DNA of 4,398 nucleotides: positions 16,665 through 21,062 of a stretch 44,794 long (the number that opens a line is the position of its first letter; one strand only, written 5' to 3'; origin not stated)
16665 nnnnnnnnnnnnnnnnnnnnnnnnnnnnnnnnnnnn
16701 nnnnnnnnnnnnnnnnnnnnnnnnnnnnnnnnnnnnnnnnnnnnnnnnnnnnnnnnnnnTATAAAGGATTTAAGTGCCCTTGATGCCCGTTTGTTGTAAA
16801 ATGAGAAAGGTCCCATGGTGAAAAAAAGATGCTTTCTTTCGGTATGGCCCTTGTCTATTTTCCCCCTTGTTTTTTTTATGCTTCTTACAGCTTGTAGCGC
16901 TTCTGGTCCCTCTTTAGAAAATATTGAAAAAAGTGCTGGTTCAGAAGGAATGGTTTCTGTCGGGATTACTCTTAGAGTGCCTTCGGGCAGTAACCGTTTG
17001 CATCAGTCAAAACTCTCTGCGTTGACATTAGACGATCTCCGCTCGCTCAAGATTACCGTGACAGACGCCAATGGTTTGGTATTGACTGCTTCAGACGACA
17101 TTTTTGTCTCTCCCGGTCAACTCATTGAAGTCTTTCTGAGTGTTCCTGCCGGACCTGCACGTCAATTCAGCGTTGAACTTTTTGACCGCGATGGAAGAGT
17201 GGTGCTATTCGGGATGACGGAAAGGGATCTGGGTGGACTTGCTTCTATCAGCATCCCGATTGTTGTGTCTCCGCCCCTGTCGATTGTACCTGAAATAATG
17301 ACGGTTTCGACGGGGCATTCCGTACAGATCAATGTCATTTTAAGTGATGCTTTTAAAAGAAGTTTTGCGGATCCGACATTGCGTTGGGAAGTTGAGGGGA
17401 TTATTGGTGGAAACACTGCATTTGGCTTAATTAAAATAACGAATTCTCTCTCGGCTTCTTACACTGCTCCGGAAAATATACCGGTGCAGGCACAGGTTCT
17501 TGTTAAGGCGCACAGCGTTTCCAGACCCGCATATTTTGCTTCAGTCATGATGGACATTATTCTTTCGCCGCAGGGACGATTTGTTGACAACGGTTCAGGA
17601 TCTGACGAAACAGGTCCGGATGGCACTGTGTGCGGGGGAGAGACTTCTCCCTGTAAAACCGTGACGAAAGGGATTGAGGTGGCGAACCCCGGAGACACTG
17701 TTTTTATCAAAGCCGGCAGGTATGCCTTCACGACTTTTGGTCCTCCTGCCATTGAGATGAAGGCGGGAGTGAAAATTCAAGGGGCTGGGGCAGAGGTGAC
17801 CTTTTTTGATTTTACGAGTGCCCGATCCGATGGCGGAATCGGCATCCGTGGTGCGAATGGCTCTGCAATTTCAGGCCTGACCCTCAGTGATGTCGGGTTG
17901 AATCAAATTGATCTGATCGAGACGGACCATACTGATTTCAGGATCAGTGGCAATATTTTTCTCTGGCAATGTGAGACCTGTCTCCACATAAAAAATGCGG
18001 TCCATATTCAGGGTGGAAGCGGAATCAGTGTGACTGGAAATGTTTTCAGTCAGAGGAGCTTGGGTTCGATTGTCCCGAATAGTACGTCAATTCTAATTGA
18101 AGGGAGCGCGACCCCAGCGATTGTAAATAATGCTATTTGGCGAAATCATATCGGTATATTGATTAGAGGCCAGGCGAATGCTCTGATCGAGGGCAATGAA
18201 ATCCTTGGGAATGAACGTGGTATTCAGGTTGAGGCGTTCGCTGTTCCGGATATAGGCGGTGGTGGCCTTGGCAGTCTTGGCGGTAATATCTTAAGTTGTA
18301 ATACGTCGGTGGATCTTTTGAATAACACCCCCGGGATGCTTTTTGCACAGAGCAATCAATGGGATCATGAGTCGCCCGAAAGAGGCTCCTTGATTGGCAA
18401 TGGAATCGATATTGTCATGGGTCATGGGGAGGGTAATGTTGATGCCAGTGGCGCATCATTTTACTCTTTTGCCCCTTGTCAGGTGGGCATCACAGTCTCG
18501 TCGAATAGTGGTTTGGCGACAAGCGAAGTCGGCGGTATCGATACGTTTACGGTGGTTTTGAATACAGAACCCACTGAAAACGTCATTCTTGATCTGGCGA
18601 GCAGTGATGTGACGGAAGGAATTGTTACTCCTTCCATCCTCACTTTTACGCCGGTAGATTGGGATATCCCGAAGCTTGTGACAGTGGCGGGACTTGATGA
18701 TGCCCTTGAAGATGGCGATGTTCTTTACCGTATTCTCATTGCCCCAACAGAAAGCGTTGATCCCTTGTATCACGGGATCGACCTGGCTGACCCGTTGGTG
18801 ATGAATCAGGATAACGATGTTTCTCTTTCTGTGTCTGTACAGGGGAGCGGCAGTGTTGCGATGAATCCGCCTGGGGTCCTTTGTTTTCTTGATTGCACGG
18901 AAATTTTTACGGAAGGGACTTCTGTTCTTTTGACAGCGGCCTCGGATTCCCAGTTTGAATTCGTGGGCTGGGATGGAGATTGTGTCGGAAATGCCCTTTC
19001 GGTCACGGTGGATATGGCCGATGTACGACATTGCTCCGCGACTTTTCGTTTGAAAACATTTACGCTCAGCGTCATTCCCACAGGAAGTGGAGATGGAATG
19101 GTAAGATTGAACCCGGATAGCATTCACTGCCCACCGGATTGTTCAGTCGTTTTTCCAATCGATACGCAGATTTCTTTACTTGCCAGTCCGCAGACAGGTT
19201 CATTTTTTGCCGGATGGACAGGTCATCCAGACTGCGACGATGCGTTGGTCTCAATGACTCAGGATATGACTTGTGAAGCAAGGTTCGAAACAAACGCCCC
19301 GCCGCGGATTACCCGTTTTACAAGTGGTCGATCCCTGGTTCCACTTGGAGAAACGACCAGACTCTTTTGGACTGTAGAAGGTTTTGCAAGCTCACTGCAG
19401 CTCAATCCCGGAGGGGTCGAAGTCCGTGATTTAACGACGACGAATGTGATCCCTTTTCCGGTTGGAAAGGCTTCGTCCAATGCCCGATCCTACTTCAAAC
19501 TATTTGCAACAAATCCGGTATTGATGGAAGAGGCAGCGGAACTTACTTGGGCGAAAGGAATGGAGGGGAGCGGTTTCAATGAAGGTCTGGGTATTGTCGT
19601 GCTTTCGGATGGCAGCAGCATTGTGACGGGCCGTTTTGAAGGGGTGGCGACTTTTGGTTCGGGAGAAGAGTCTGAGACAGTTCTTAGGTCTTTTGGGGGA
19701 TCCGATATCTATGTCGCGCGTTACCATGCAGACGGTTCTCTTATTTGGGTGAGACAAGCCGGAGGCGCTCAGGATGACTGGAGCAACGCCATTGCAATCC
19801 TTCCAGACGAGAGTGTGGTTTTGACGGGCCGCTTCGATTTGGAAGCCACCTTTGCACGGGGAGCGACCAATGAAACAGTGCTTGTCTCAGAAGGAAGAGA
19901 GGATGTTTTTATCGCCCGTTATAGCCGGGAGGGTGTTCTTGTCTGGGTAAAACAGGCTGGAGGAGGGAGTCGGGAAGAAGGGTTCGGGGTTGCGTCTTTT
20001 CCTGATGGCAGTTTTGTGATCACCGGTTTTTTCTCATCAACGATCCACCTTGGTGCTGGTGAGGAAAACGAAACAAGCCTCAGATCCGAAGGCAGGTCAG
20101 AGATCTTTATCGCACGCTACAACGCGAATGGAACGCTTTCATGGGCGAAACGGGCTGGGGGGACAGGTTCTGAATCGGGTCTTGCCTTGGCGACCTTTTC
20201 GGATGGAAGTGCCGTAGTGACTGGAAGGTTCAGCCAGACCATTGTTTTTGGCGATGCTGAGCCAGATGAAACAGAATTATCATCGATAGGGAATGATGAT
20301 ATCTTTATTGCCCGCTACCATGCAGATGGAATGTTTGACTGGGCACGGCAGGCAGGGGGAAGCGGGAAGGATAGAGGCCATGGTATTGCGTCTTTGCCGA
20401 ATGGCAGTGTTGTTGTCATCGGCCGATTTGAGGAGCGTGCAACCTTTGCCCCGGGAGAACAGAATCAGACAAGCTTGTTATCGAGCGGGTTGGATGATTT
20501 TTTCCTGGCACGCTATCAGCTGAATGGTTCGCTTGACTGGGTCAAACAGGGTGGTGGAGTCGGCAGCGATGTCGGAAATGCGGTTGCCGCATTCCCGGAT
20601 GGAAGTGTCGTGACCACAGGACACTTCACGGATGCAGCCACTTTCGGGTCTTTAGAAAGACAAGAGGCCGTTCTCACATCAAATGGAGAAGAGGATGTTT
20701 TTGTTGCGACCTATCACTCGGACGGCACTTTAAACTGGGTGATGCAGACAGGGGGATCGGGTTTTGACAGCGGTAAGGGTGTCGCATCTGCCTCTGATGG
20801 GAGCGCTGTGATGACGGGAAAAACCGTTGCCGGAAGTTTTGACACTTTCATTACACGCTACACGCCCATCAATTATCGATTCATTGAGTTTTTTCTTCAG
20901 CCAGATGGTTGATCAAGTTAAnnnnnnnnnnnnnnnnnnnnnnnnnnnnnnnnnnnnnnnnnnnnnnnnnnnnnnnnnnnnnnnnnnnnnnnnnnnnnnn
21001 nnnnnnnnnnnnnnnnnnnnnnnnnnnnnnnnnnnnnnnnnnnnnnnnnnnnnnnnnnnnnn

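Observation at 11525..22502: Candidate envelope or surface-display system: PEGA kinase, three TPR/CsgG-like paralogues, giant lipoprotein and a Slam-like barrel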

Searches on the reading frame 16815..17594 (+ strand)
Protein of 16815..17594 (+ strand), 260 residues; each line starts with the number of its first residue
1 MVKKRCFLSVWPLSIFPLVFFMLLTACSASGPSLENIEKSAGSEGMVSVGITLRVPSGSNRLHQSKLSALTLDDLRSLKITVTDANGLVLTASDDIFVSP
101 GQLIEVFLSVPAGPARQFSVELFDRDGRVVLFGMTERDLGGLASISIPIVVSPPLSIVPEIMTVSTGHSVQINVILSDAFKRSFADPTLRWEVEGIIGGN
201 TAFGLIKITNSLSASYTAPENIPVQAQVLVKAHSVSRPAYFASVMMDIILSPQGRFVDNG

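Call 51: find_homologous_proteins(query=window:16815-17594:+, max_evalue=0.001)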
Query window:16815-17594:+: 1304 candidates shared short words with the query, none scored E <= 0.001.

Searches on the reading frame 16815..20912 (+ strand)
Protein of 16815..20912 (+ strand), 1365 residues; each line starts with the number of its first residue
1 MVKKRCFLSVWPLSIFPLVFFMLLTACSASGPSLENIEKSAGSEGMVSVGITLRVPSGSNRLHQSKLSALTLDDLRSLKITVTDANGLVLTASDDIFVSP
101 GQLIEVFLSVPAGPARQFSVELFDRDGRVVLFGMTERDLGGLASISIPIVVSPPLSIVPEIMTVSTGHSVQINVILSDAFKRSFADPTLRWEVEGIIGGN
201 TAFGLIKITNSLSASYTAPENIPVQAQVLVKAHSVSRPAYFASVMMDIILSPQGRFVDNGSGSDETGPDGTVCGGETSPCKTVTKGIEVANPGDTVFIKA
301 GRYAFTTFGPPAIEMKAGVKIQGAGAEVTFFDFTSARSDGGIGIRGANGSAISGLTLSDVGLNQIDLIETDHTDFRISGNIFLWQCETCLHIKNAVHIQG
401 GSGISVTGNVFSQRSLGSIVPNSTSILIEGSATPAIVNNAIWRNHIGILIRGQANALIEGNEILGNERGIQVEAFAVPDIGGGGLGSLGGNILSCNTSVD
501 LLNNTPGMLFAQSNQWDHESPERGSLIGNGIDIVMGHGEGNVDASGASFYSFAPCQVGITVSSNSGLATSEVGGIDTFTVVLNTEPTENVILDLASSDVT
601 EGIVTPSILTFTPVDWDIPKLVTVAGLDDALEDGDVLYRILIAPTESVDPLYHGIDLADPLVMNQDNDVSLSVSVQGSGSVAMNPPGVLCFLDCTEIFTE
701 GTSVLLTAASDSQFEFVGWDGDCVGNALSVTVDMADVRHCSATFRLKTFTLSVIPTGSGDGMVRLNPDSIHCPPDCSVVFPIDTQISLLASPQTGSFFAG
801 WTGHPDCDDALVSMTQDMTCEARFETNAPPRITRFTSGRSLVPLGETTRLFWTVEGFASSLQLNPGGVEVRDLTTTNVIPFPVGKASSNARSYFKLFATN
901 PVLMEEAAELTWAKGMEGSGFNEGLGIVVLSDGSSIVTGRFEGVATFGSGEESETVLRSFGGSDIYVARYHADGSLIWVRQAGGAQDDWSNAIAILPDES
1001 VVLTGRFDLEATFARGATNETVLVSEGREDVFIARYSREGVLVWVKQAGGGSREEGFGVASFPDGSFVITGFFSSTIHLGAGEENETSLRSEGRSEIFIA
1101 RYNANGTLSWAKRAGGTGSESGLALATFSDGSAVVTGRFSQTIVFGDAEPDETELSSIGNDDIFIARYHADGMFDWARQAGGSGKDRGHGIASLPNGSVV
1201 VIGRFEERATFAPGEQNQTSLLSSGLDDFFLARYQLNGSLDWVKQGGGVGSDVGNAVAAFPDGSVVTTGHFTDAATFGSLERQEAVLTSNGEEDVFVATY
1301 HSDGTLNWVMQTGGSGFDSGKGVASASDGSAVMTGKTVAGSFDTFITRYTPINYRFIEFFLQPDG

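Call 4: search_protein_families(library=pfam, proteins=[window:16815-20912:+], max_evalue=0.01)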
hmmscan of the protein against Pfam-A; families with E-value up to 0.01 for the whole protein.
window:16815-20912:+ (1365 aa): 5 families
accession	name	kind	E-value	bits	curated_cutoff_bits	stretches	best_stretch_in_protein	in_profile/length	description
PF07602.17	DUF1565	-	2.3e-21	76.7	20.3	1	267-521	3-255/257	Protein of unknown function (DUF1565)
PF18998.6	Flg_new_2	-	1.3e-11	44.8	23.6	1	694-745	15-70/73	Divergent InlB B-repeat domain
PF17164.10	DUF5122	-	6.9e-11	42.7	27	0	961-976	17-32/36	Domain of unknown function (DUF5122) beta-propeller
PF05048.19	NosD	-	4.5e-09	36.5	23.6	1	338-473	15-134/212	Periplasmic copper-binding protein (NosD)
PF13229.12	Beta_helix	-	2.6e-08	34.1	25.9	1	341-474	2-122/158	Right handed beta helix region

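Call 9: search_protein_families(library=ncbifam, proteins=[window:16815-20912:+], max_evalue=0.01)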
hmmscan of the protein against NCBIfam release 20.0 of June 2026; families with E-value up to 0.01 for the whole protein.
window:16815-20912:+ (1365 aa): 5 families
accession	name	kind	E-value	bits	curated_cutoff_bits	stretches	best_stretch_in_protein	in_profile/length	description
NF047854.1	LIC10774_subfam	equivalog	3.7e-26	91.9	380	1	254-551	60-354/358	LIC10774/LIC10365 family surface protein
NF047494.1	Lepto_SBBP_lipo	equivalog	1.1e-20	73.8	400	1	949-1340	97-448/466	SBBP repeat beta-propeller lipoprotein, LipL53 family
TIGR02608.1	delta_60_rpt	domain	1e-15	57.3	76.5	0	1186-1241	1-41/55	delta-60 repeat domain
TIGR04247.1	NosD_copper_fam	subfamily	0.00038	19.2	300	1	404-472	230-291/377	nitrous oxide reductase family maturation protein NosD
TIGR03805.1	beta_helix_1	subfamily_domain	0.00075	18.7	141.5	1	287-472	5-179/314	parallel beta-helix domain-containing protein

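Call 101: search_protein_families(library=padloc, proteins=[window:16815-20912:+], max_evalue=0.001)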
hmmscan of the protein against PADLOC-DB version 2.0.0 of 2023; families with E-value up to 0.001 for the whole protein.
window:16815-20912:+ (1365 aa): 0 families
